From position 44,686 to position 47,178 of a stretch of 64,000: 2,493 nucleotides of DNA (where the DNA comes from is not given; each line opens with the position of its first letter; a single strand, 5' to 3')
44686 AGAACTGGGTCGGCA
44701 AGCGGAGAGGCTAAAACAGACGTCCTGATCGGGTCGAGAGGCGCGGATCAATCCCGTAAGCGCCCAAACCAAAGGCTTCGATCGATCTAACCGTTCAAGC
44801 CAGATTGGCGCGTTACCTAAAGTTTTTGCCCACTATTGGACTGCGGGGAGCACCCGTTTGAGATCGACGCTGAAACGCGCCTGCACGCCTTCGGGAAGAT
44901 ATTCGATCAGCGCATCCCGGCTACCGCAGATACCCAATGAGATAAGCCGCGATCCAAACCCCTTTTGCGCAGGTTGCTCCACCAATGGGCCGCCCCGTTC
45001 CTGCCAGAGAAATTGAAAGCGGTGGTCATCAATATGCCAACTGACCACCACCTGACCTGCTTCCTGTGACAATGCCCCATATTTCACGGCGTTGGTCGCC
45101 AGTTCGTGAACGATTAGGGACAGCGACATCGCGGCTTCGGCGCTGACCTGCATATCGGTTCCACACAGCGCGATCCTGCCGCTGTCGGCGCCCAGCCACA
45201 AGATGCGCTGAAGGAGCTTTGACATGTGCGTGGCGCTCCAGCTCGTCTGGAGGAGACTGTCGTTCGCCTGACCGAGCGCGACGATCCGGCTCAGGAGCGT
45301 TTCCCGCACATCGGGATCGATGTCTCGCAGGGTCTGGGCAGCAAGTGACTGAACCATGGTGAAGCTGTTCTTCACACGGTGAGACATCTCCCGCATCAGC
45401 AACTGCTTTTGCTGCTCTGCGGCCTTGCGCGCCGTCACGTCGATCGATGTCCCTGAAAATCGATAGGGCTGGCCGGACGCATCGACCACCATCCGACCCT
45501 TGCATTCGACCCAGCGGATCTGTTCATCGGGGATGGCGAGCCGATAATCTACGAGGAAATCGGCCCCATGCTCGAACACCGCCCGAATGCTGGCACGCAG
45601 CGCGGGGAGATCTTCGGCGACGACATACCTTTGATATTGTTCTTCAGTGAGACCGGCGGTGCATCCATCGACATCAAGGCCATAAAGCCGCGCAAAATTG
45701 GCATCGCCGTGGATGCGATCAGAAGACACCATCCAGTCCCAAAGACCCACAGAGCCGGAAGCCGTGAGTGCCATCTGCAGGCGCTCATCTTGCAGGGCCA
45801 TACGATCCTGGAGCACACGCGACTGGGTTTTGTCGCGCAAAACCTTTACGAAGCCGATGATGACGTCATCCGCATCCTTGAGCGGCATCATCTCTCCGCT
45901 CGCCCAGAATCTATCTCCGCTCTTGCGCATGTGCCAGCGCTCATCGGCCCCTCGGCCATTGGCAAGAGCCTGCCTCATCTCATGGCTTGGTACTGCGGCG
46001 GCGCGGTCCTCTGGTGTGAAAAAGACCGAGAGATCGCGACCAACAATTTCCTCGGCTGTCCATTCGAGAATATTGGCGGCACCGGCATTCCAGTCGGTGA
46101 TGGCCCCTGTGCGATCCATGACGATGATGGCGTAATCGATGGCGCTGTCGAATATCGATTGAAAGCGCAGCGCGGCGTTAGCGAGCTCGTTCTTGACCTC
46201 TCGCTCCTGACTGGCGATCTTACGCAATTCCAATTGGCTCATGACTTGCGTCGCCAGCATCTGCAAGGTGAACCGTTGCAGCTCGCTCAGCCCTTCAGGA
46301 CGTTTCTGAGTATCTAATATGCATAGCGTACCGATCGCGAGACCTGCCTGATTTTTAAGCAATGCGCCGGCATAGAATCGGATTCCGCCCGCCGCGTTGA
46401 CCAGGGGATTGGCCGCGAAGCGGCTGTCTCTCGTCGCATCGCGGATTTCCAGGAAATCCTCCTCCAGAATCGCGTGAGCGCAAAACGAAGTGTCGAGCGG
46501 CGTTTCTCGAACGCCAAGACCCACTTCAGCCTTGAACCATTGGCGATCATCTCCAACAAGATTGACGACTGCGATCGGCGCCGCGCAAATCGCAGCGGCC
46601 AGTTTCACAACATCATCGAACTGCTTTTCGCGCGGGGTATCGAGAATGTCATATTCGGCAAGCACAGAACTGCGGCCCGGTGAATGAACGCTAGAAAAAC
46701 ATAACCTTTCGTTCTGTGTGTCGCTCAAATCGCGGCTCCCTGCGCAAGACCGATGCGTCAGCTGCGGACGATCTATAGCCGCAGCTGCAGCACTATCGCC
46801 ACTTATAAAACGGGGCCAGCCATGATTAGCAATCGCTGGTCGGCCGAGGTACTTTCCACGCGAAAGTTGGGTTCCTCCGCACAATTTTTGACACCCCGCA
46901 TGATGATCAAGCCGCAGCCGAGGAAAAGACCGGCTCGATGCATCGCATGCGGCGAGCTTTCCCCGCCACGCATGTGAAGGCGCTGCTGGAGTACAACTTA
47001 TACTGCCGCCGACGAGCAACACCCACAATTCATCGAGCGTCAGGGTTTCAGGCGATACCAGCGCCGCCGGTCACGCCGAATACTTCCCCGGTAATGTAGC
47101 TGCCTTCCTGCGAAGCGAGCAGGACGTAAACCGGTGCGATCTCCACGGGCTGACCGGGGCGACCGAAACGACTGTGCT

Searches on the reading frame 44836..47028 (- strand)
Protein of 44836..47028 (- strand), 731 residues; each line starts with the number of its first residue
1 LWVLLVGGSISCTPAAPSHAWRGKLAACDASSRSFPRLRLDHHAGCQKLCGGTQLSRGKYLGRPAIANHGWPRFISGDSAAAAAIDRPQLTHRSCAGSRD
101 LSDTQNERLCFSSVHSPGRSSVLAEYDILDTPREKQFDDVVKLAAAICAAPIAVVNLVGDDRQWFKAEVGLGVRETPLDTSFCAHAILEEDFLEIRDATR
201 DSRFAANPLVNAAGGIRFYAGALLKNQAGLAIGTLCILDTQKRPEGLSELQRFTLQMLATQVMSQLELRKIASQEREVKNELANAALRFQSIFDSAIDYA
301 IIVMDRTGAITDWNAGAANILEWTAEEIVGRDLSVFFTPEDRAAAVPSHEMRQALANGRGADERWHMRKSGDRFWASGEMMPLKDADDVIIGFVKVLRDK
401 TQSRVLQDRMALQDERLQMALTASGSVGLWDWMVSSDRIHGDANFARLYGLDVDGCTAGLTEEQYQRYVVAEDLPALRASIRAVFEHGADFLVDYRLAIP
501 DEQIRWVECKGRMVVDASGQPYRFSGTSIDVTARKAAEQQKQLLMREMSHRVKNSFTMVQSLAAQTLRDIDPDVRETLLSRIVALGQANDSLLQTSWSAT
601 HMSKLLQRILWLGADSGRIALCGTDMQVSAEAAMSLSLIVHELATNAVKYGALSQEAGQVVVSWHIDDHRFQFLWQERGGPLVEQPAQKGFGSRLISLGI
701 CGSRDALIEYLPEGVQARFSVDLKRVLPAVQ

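Call 24: search_protein_families(library=pfam, proteins=[window:44836-47028:-], max_evalue=0.001)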
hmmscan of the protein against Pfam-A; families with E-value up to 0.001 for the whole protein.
window:44836-47028:- (731 aa): 8 families
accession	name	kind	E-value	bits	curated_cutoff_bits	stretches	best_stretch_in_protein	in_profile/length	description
PF08447.18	PAS_3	-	1.2e-17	64.4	25.6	2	439-527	2-88/89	PAS fold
PF07536.20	HWE_HK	-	1.9e-16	61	22.8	1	547-623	1-81/83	HWE histidine kinase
PF13426.13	PAS_9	-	2e-16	60.6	27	1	300-402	3-103/103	PAS domain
PF00989.32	PAS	-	9.8e-15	55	22.6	1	288-399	2-112/113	PAS fold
PF08448.16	PAS_4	-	2.6e-14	53.8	23.1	1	295-404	3-109/110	PAS fold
PF13188.13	PAS_8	-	3e-05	24.2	21.8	1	288-336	2-50/65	PAS domain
PF13581.12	HATPase_c_2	-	4.3e-05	24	27.4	1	627-681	23-77/127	Histidine kinase-like ATPase domain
PF07568.18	HisKA_2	-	0.0001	22.7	22.3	1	547-609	1-68/76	Histidine kinase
